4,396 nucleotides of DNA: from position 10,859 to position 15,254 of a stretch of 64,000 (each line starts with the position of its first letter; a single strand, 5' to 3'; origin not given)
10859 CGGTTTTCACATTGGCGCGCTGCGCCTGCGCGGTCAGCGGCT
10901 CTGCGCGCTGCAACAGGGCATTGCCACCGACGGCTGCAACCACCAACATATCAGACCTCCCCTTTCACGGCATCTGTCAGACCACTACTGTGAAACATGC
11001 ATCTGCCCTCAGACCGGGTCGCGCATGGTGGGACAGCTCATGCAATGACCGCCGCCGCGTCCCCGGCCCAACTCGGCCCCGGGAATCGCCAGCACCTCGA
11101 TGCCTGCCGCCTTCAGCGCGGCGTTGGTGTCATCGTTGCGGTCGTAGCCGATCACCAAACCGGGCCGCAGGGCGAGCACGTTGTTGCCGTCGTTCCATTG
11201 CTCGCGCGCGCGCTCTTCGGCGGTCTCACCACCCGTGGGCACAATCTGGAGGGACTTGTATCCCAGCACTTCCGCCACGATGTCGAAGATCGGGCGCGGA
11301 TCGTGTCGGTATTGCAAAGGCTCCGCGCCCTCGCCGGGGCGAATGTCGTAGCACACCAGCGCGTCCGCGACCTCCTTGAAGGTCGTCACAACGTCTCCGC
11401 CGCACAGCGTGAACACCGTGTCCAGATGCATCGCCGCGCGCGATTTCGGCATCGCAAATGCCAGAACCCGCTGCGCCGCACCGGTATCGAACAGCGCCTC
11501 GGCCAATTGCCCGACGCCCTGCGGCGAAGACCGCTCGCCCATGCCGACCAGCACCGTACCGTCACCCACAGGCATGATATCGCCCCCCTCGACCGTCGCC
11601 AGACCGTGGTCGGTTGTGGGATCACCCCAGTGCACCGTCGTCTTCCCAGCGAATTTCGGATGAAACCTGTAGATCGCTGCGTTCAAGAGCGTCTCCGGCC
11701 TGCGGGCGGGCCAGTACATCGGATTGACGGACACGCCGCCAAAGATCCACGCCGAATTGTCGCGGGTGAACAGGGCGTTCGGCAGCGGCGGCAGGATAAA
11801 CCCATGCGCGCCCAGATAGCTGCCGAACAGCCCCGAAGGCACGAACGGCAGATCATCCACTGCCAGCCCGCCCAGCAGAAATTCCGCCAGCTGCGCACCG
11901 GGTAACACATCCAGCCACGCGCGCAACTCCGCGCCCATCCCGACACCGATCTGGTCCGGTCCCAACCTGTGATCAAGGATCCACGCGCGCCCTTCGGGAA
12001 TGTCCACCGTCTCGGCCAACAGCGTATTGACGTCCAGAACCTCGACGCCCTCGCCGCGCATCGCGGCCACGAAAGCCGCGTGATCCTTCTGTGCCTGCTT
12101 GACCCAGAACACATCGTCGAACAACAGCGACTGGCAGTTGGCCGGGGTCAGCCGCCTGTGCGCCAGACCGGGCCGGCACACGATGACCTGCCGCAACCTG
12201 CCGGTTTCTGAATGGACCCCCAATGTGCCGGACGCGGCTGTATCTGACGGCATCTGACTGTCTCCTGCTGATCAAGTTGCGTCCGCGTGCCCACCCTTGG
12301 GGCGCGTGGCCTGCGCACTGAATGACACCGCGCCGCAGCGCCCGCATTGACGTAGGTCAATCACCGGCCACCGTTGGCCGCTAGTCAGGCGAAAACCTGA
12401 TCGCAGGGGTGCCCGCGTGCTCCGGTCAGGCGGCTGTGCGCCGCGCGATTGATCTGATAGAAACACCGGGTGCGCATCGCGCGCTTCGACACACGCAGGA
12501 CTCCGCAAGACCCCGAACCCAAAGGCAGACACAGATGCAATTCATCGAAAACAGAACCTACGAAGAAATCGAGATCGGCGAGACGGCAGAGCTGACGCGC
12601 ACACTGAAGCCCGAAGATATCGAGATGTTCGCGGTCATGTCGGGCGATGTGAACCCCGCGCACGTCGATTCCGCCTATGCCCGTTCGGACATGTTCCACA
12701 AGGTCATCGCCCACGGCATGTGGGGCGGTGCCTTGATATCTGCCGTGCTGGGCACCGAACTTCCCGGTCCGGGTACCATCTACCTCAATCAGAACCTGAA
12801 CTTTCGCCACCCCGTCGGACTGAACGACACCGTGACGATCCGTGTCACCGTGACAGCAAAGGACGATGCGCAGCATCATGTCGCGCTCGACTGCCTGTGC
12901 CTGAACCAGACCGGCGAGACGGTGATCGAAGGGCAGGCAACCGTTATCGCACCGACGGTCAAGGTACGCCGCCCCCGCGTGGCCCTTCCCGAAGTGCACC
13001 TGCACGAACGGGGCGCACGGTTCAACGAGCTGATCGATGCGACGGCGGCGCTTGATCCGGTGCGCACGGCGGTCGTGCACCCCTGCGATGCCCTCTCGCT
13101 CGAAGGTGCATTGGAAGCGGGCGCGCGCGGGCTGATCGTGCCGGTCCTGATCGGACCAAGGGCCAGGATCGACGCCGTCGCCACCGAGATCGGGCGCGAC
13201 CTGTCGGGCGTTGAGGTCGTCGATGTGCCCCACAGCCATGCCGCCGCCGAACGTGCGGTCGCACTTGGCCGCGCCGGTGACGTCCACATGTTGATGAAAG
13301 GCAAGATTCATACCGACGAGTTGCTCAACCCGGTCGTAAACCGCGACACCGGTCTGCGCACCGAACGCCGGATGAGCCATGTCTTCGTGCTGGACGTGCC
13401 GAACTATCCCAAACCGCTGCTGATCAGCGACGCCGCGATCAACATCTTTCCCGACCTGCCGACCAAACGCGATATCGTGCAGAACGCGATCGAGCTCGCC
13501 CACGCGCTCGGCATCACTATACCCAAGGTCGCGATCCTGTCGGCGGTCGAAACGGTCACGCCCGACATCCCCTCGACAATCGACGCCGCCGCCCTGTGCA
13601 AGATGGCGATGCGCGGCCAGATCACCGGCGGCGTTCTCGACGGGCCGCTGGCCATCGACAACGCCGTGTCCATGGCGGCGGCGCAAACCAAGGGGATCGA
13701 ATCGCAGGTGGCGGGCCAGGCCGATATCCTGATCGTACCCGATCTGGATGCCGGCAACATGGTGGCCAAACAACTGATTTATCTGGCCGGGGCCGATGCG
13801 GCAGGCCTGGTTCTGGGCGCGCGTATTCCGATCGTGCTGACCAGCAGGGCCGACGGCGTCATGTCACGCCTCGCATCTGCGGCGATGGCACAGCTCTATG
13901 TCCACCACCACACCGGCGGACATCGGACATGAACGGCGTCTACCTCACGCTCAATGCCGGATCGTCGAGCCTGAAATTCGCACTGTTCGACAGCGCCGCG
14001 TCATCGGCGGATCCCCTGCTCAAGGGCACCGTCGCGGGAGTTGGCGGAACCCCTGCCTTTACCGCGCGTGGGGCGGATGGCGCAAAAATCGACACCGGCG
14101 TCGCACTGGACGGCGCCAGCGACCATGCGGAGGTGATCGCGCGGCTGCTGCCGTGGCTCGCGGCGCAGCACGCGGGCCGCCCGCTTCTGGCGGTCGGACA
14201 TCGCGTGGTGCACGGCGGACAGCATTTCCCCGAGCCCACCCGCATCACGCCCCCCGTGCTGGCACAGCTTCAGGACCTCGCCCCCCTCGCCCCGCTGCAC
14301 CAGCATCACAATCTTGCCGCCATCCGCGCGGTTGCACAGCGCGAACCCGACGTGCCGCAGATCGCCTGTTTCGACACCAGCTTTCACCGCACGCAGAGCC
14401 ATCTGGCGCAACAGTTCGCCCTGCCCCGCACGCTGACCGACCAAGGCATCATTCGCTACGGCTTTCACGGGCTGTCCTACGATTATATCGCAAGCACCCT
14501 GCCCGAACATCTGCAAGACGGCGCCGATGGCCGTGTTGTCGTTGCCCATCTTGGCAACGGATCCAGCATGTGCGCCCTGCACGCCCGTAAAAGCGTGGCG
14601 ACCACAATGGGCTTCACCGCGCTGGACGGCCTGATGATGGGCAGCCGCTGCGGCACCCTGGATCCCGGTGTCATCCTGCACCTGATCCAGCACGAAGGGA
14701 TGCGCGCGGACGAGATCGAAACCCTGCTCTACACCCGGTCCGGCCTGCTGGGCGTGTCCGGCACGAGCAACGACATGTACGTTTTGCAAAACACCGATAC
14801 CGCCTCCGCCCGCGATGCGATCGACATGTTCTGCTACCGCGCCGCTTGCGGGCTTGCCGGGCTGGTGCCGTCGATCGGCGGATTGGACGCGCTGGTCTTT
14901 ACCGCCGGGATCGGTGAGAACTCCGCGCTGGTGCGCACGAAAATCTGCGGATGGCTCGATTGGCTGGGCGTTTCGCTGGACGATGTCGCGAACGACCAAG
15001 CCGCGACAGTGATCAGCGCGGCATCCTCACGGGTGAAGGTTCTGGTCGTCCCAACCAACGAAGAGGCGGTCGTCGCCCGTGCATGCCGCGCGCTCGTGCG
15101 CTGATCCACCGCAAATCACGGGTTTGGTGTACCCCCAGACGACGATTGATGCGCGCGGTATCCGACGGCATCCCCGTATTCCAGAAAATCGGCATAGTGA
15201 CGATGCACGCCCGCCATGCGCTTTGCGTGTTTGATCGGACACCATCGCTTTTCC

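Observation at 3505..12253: Arginine deiminase and carbamate kinase hard-wired into an N-type ATPase operon (arcA-arcC-atpDCQRBEFAG)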

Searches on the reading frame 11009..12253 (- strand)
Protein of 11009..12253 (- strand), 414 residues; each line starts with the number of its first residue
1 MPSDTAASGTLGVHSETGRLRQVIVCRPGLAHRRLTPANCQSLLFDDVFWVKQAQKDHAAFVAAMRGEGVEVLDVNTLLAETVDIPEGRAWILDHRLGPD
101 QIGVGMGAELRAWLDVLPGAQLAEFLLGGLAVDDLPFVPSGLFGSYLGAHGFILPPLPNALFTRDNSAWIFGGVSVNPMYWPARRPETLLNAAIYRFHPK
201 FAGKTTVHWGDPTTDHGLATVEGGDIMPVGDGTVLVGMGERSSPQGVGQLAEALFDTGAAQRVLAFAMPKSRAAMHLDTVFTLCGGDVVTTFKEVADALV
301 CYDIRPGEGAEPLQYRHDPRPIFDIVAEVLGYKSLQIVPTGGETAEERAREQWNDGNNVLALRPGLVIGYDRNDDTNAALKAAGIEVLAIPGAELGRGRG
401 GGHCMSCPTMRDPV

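Call 3: search_protein_families(library=pfam, proteins=[window:11009-12253:-])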
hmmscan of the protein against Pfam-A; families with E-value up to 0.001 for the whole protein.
window:11009-12253:- (414 aa): 2 families
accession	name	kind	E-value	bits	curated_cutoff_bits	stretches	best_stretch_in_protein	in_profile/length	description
PF02274.22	ADI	-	5.8e-112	374.9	22.8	1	42-411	2-377/377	Arginine deiminase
PF19420.4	DDAH_eukar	-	4.3e-05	23.3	23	0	157-295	57-196/291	N,N dimethylarginine dimethylhydrolase, eukaryotic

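Call 4: search_protein_families(library=ncbifam, proteins=[window:11009-12253:-])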
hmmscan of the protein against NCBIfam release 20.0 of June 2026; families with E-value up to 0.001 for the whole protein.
window:11009-12253:- (414 aa): 3 families
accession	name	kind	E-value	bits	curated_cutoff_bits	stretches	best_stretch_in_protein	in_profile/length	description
NF002381.0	PRK01388.1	subfamily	3.3e-161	536.7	414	1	10-414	5-405/405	arginine deiminase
TIGR01078.1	arcA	equivalog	5.5e-137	456.8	489.1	1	13-414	3-408/408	arginine deiminase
NF045660.1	DiMthArgaseDdahStm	equivalog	3e-08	33.8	340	1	219-300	108-184/249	dimethylargininase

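Call 58: search_solved_structures(query=window:11009-12253:-, show_alignments=1, max_evalue=1e-20)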
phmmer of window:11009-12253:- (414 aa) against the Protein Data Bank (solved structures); distinct sequences matched with E-value up to 1e-20: 9.
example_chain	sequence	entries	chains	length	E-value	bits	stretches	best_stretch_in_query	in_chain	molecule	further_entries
1rxx_A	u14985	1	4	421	9e-159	532.3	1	10-414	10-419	Arginine deiminase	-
2aci_A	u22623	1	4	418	1.3e-157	528.5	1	10-414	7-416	Arginine deiminase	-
2abr_A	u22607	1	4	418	1.3e-157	528.5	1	10-414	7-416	Arginine deiminase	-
2a9g_A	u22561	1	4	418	1.7e-157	528.1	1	10-414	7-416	Arginine deiminase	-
2aaf_A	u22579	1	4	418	2.4e-157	527.6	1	10-414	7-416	Arginine deiminase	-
4bof_A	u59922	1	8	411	4.8e-68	233.4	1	10-412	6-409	ARGININE DEIMINASE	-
1s9r_A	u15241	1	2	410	3.1e-52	181.3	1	11-412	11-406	Arginine deiminase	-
1lxy_A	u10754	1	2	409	3.2e-52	181.2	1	11-412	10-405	Arginine Deiminase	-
4e4j_A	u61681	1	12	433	5.9e-42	147.4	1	10-412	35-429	Arginine deiminase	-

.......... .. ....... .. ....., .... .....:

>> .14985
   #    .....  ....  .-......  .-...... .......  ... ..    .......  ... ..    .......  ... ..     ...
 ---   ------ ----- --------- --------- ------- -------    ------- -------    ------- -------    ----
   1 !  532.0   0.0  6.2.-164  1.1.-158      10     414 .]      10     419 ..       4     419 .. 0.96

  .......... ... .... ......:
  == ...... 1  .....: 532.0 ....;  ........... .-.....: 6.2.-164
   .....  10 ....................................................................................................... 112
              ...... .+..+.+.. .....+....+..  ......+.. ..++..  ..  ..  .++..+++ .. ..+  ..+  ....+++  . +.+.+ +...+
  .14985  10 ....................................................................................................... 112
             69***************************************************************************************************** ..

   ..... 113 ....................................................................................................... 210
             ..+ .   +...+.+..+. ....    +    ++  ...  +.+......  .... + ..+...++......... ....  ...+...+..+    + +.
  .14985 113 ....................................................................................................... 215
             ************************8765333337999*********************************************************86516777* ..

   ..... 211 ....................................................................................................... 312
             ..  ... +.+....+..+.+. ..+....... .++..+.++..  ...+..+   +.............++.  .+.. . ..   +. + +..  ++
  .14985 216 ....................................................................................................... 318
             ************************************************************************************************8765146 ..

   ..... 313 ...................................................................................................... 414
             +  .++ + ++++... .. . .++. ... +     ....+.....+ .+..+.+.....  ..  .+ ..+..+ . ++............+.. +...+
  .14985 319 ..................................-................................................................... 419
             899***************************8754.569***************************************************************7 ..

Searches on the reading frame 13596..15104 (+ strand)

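Call 9: search_protein_families(library=pfam, proteins=[window:13596-15104:+])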
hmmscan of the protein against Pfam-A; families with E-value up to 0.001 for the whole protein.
window:13596-15104:+ (502 aa): 1 family
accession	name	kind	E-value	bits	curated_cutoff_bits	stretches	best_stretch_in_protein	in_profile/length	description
PF00871.23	Acetate_kinase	-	3.2e-106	355.7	22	1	117-495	3-392/392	Acetokinase family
